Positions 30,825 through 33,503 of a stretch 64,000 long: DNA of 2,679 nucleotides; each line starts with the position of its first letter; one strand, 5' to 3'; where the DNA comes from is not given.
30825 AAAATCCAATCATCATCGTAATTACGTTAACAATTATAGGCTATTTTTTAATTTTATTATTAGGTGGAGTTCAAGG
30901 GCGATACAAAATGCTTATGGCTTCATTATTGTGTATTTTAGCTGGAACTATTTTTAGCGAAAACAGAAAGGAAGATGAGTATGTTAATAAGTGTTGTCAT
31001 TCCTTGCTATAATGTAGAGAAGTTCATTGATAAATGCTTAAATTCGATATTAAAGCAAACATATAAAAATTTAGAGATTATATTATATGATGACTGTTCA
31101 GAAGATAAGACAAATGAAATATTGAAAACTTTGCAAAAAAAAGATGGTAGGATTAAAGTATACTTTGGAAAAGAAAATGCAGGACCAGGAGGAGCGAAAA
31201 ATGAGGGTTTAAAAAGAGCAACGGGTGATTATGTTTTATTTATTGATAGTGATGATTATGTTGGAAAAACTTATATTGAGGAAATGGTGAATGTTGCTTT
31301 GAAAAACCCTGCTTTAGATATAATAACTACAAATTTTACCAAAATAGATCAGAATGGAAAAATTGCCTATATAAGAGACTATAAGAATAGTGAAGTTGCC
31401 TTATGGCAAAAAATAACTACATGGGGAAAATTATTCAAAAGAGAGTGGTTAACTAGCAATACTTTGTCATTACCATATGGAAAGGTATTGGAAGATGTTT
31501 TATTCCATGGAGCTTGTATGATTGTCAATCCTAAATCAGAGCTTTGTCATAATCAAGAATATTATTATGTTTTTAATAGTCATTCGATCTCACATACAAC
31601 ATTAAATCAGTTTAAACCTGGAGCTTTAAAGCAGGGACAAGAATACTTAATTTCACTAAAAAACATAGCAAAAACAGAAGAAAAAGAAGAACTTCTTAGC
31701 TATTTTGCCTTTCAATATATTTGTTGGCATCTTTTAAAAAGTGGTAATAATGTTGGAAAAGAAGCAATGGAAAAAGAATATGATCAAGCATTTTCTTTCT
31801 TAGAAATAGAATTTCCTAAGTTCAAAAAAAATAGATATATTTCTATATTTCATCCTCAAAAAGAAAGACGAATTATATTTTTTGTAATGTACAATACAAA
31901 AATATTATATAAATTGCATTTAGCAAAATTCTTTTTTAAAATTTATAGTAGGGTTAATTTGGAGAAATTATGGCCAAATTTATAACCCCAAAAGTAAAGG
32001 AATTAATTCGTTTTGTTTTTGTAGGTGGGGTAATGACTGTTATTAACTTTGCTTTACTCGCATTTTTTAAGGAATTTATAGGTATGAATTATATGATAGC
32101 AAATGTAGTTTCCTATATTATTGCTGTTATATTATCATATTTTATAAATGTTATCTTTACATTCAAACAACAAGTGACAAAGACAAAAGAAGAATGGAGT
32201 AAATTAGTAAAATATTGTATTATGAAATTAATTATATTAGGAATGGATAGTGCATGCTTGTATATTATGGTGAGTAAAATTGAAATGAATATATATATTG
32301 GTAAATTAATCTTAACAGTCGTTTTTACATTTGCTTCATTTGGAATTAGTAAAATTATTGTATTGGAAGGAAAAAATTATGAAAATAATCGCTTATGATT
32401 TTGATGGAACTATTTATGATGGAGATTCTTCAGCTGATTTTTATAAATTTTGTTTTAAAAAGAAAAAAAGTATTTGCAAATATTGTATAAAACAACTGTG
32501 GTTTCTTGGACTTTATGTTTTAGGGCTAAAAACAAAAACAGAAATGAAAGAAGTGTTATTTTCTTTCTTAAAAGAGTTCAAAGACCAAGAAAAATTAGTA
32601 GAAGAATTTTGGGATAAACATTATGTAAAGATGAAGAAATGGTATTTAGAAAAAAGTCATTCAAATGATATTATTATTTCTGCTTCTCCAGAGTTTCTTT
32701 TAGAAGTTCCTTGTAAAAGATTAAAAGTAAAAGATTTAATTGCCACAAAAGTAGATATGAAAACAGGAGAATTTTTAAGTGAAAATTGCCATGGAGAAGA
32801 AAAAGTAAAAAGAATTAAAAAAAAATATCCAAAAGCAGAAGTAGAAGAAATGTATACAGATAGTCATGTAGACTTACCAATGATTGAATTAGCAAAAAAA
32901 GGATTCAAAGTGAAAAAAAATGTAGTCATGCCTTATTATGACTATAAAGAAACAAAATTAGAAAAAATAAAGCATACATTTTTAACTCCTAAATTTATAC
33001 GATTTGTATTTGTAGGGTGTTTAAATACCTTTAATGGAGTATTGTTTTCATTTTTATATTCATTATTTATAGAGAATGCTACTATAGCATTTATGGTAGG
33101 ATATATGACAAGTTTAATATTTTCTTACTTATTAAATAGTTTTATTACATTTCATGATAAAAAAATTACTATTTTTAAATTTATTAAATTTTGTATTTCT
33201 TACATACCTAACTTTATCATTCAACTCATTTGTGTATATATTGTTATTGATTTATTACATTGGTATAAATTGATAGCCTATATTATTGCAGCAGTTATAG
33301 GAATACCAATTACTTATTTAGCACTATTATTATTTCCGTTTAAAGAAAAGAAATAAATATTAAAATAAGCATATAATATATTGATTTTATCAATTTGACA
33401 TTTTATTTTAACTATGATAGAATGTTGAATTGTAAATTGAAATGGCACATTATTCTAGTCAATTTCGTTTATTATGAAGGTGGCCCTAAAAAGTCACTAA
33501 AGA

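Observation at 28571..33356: Firmicute counterpart of the mycobacterial lipid-linked pentofuranose donor pathway: DPPR-synthase-like UbiA enzyme, GT-C transferase, GT2, GtrA, and a unique HAD-phosphatase-GtrA fusion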

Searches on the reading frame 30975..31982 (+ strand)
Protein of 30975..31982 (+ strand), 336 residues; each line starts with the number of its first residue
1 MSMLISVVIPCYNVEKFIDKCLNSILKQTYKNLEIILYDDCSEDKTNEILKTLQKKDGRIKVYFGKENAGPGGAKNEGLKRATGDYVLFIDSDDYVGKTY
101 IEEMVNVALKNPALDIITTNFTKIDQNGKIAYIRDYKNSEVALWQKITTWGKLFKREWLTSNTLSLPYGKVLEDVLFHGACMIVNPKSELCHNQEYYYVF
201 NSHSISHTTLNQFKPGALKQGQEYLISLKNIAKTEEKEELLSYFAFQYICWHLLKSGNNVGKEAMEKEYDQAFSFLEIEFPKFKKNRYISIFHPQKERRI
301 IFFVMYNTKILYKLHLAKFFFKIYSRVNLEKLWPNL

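Call 4: search_protein_families(library=pfam, proteins=[window:30975-31982:+], max_evalue=0.01)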
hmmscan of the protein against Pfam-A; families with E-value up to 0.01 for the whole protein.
window:30975-31982:+ (336 aa): 4 families
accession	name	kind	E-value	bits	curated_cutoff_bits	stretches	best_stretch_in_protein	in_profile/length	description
PF00535.33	Glycos_transf_2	-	2.5e-40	138.6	23.3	1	6-136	1-131/168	Glycosyl transferase family 2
PF13641.12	Glyco_tranf_2_3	-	6.2e-17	62.8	27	1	5-144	3-143/230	Glycosyltransferase like family 2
PF10111.15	Glyco_tranf_2_2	-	4.3e-14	53.1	27.3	1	6-110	1-108/276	Glycosyltransferase like family 2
PF13704.12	Glyco_tranf_2_4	-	0.0018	19.1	27.5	1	16-96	5-84/98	Glycosyl transferase family 2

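Call 5: search_protein_families(library=ncbifam, proteins=[window:30975-31982:+], max_evalue=0.01)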
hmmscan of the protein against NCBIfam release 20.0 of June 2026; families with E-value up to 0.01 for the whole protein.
window:30975-31982:+ (336 aa): 30 families (the best 25 are shown)
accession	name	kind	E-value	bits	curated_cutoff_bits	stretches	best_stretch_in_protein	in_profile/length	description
NF047683.1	TeichurnBiosyTuaG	equivalog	8.7e-31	107.5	400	1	3-129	6-131/252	teichuronic acid biosynthesis protein TuaG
NF007482.0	PRK10073.1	equivalog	2.6e-30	105.6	423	1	4-126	7-127/334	glycosyltransferase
NF050050.1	ProtGlycPglI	equivalog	2.3e-24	86.3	500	1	4-108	3-108/306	GalNAc(5)-diNAcBac-PP-undecaprenol beta-1,3-glucosyltransferase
TIGR03937.1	PgaC_IcaA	equivalog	1e-22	80.7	422.3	1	4-120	46-162/407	poly-beta-1,6-N-acetyl-D-glucosamine synthase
NF053739.1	GlytfEpsEBac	equivalog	3.8e-18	65.4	450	1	5-130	3-129/265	glycosyltransferase EpsE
NF041875.1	EPS_EpsD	equivalog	8e-18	64.9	370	1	5-105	1-101/325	exopolysaccharide biosynthesis glycosyltransferase EpsD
NF038299.1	EPS_HpsN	equivalog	1.8e-16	60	425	1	4-118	2-116/317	hormogonium polysaccharide biosynthesis glycosyltransferase HpsN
TIGR03111.1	glyc2_xrt_Gpos1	hypoth_equivalog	1.9e-16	59.9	363.95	1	5-120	51-168/439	TIGR03111 family XrtG-associated glycosyltransferase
TIGR03965.1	mycofact_glyco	equivalog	2.1e-15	56.6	280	1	5-144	76-212/467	mycofactocin biosynthesis glycosyltransferase MftF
NF041394.1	GtaseAglG_Halo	equivalog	1.6e-14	53.9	440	1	3-113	1-112/304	glucosyl-dolichyl phosphate glucuronosyltransferase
NF047588.1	GlcsyltransPgfSStrep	equivalog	3e-13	49.7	500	1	3-119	1-119/308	glycosyltransferase PgfS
NF038302.1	EPS_HpsE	equivalog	2.7e-12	46.3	300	1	5-115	3-118/307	hormogonium polysaccharide biosynthesis glycosyltransferase HpsE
NF007453.0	PRK10018.1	equivalog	5.2e-12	46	382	1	3-95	6-98/280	colanic acid biosynthesis glycosyltransferase WcaA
TIGR04017.1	WcaA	equivalog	1.3e-11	44.7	495.75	1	3-95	5-97/279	colanic acid biosynthesis glycosyltransferase WcaA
TIGR04283.1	glyco_like_mftF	equivalog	3.6e-11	43.1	182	1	5-111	1-99/221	TIGR04283 family arsenosugar biosynthesis glycosyltransferase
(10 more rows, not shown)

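Call 64: search_solved_structures(query=window:30981-31982:+, max_evalue=0.001)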
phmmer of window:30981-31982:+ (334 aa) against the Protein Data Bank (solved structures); distinct sequences matched with E-value up to 0.001: 26.
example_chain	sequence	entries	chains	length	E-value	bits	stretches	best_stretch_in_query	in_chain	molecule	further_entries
5hea_A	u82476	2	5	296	2.3e-29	105.6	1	2-145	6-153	Putative glycosyltransferase (GalT1)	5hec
3bcv_A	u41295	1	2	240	1.3e-22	83.5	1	3-125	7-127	Putative glycosyltransferase protein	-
5tze_C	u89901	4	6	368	2.3e-20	76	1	2-199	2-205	Glycosyl transferase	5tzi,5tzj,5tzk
5tz8_A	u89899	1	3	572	5.1e-20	74.9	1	2-199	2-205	Glycosyl transferase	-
2z86_A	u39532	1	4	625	5.3e-20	74.8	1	2-128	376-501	Chondroitin synthase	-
2z87_A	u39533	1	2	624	5.3e-20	74.8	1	2-128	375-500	Chondroitin synthase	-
8vh7_A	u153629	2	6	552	5.1e-19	71.6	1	2-116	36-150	Heparosan synthase B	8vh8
8viw_A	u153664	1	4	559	5.2e-19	71.6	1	2-116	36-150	Heparosan synthase B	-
6p61_A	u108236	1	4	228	1.7e-15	60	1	3-125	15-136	Glycosyltransferase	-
6h1j_A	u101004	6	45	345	7e-14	54.7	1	3-221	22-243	Probable ss-1,3-N-acetylglucosaminyltransferase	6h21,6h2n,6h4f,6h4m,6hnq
8bz4_A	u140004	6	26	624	1.1e-09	40.9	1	3-198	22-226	Glycosyltransferase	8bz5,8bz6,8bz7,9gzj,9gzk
8bz8_A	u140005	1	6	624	9.6e-09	37.8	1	3-198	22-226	Glycosyltransferase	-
3l7i_A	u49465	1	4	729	2e-08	36.8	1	3-96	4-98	Teichoic acid biosynthesis protein F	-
3l7j_A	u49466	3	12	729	2e-08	36.8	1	3-96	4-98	Teichoic acid biosynthesis protein F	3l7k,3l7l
3l7m_A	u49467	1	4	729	2e-08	36.8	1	3-96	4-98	Teichoic acid biosynthesis protein F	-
6yv7_B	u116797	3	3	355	8.7e-05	24.8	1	3-92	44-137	Glycosyl transferase, family 2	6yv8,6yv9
6yv7_A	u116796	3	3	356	8.7e-05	24.8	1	3-92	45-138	Glycosyl transferase, family 2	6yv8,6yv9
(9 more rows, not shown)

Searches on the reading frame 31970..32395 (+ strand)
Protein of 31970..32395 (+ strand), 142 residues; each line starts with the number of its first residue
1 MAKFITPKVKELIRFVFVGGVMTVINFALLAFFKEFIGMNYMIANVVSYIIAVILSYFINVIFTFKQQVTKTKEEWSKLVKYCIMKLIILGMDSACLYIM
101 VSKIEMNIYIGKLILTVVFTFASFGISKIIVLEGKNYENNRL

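Call 4: search_protein_families(library=pfam, proteins=[window:31970-32395:+], max_evalue=0.01)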
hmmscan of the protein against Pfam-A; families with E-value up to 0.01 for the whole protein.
window:31970-32395:+ (142 aa): 2 families
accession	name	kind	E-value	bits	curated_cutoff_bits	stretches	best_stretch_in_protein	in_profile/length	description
PF04138.20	GtrA_DPMS_TM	-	1.8e-23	83.4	26.1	1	14-131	1-116/117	GtrA/DPMS, transmembrane domain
PF14012.11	DUF4229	-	0.009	16.5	27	0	20-59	13-49/68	Protein of unknown function (DUF4229)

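Call 5: search_protein_families(library=ncbifam, proteins=[window:31970-32395:+], max_evalue=0.01)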
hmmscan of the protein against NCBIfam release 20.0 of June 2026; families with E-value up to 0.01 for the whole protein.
window:31970-32395:+ (142 aa): 0 families

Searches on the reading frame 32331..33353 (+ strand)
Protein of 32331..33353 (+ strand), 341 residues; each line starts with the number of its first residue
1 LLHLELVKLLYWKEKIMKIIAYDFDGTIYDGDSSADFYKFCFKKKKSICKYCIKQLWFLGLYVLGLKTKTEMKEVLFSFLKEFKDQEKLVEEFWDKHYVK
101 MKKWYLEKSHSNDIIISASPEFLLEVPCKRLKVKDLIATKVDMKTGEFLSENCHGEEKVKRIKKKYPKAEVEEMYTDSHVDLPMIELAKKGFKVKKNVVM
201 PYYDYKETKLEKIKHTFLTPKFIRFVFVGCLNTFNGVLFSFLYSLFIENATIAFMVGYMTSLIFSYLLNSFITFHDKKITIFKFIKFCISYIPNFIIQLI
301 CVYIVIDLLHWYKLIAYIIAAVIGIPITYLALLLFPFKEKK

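Call 4: search_protein_families(library=pfam, proteins=[window:32331-33353:+], max_evalue=0.01)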
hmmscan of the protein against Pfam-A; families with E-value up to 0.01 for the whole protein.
window:32331-33353:+ (341 aa): 2 families
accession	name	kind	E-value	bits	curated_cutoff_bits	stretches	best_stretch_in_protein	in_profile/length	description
PF12710.13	HAD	-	1.2e-18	68.6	27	1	21-186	2-189/189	haloacid dehalogenase-like hydrolase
PF04138.20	GtrA_DPMS_TM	-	3.6e-15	56.6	26.1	1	224-333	1-113/117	GtrA/DPMS, transmembrane domain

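Call 5: search_protein_families(library=ncbifam, proteins=[window:32331-33353:+], max_evalue=0.01)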
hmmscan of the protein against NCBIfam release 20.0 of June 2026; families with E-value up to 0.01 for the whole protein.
window:32331-33353:+ (341 aa): 6 families
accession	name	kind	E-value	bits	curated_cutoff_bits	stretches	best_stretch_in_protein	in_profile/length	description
TIGR01490.1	HAD-SF-IB-hyp1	subfamily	2.3e-18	67.2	98.3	1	21-189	3-191/202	HAD-IB family hydrolase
TIGR01488.1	HAD-SF-IB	subfamily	2.9e-13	50.1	45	1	20-188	2-177/177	HAD-IB family phosphatase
NF052360.1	HolPasePseu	equivalog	4e-09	36.4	280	1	17-194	1-197/218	histidinol-phosphatase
TIGR01545.1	YfhB_g-proteo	equivalog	1.8e-07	31.1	259.25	1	18-197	6-203/210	phosphatidylglycerophosphatase C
NF052359.1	HolPaseNeis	equivalog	0.00019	21.2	400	1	19-197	3-203/221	histidinol-phosphatase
NF011121.0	PRK14552.1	equivalog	0.0095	15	452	0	133-171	345-385/417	C/D box methylation guide ribonucleoprotein complex aNOP56 subunit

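Call 18: search_solved_structures(query=window:32379-33353:+, max_evalue=1, show_alignments=2)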
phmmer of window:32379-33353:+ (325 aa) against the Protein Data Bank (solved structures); distinct sequences matched with E-value up to 1: 1.
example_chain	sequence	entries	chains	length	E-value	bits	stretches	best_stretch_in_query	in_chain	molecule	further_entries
3gqu_A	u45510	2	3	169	0.61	13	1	113-153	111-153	NOP5P PROTEIN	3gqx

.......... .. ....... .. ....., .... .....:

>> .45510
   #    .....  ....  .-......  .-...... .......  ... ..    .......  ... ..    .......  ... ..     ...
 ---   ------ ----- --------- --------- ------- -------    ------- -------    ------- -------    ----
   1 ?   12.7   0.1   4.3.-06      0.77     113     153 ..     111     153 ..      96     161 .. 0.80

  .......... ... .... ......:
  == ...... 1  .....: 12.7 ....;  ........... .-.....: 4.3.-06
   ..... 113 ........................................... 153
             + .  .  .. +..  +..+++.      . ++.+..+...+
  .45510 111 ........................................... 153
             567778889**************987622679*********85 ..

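Call 51: predict_structure(alignment_id=A4)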
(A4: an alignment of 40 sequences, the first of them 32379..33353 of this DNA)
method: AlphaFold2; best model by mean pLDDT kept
length: 325 residues; sequences in the alignment: 40
mean_pLDDT: 93.3   pTM: 0.81
mean pLDDT of the five models: 93.3, 92.9, 92.5, 92.0, 91.7
residues with pLDDT >= 90: 288; 70-90: 35; 50-70: 1; < 50: 1
segments of 3 or more residues with pLDDT < 50: none
pLDDT, mean of each block of 10 residues (from residue 1): 96 96 96 94 91 91 93 97 96 94 97 96 94 93 96 96 94 96 94 89 92 90 93 91 92 93 93 93 93 92 92 93 70
secondary structure, 60 per line:
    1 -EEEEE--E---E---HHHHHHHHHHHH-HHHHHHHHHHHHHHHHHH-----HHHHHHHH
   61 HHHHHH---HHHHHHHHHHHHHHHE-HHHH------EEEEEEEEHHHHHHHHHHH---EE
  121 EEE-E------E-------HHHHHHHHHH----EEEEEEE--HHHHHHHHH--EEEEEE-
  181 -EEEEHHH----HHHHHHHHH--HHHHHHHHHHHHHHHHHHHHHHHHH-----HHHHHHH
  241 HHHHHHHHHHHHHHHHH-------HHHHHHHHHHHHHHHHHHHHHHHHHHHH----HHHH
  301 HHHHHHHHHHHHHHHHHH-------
elements in order: E2-6 H17-28 H30-47 H53-66 H70-84 H87-90 E97-104 H105-115 E119-123 H140-149 E154-160 H163-171 E174-179 E182-185 H193-201 H204-228 H234-257 H265-292 H297-318

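Call 63: fold_search(model_id=the predicted structure, library=pdb)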
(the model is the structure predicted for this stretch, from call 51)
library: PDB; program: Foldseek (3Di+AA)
matches with E <= 10: 134; with E <= 0.001: 17
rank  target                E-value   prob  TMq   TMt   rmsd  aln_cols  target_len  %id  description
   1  3fvv_B                2.7e-07  1.00  0.45  0.63   3.8       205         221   16  The crystal structure of the protein with unknown function from Bordetella pertussis Tohama I (released 2009-02-17)
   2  3fvv_A                1.9e-06  1.00  0.49  0.69   4.1       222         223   17  The crystal structure of the protein with unknown function from Bordetella pertussis Tohama I (released 2009-02-17)
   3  3kd3_A                4.5e-05  1.00  0.36  0.51   6.0       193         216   18  Crystal structure of a phosphoserine phosphohydrolase-like protein from Francisella tularensis subsp. tularensis SCHU  (released 2009-12-15)
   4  1f5s_B                1.4e-04  1.00  0.35  0.50   5.5       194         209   15  CRYSTAL STRUCTURE OF PHOSPHOSERINE PHOSPHATASE FROM METHANOCOCCUS JANNASCHII (released 2001-06-20)
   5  5jlp                  3.5e-04  1.00  0.38  0.32   5.5       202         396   11  Crystal structure of Mycobacterium avium SerB2 in complex with serine at ACT domain (released 2017-05-03)
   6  7qpl                  4.1e-04  1.00  0.38  0.42   4.8       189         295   12  Crystal structure of phosphoserine phosphatase (SerB) from Brucella melitensis in complex with phosphate and magnesium (released 2023-01-18)
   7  9fq5                  4.4e-04  1.00  0.38  0.40   4.8       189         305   12  Crystal structure of phosphoserine phosphatase (SerB) from Brucella melitensis (released 2025-06-25)
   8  3m1y_C                4.9e-04  1.00  0.35  0.51   5.5       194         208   12  Crystal Structure of a Phosphoserine phosphatase (SerB) from Helicobacter pylori (released 2010-03-23)
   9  5is2                  5.4e-04  1.00  0.36  0.30   5.4       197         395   12  Crystal structure of Mycobacterium avium SerB2 at pH 6.6 (released 2016-04-27)
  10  4eze_B                6.0e-04  1.00  0.31  0.34   9.4       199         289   14  Crystal structure of had family hydrolase t0658 from Salmonella enterica subsp. enterica serovar Typhi (Target EFI-501 (released 2012-07-25)
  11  5it0                  6.3e-04  1.00  0.36  0.31   5.2       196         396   10  Crystal structure of Mycobacterium avium SerB2 mutant D343N/D347N (released 2016-04-27)
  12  1l7p_B                6.3e-04  1.00  0.30  0.44   9.2       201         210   13  SUBSTRATE BOUND PHOSPHOSERINE PHOSPHATASE COMPLEX STRUCTURE (released 2002-06-19)
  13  1f5s_A                7.4e-04  1.00  0.30  0.43   7.7       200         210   15  CRYSTAL STRUCTURE OF PHOSPHOSERINE PHOSPHATASE FROM METHANOCOCCUS JANNASCHII (released 2001-06-20)
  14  5jjb                  7.8e-04  1.00  0.37  0.31   5.7       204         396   10  Crystal structure of Mycobacterium avium SerB2 mutant D343G (released 2016-05-18)
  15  5t41                  8.7e-04  1.00  0.37  0.31   5.1       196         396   10  Crystal structure of Mycobacterium avium SerB2 mutant S275A/R279A at pH 6.6 with ethylene glycol bound at ACT- I domain (released 2016-11-16)
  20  5mlz                  1.8e-03  1.00  0.33  0.30   7.1       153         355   20  Dolichyl phosphate mannose synthase in complex with GDP and Mg2+ (released 2017-08-09)
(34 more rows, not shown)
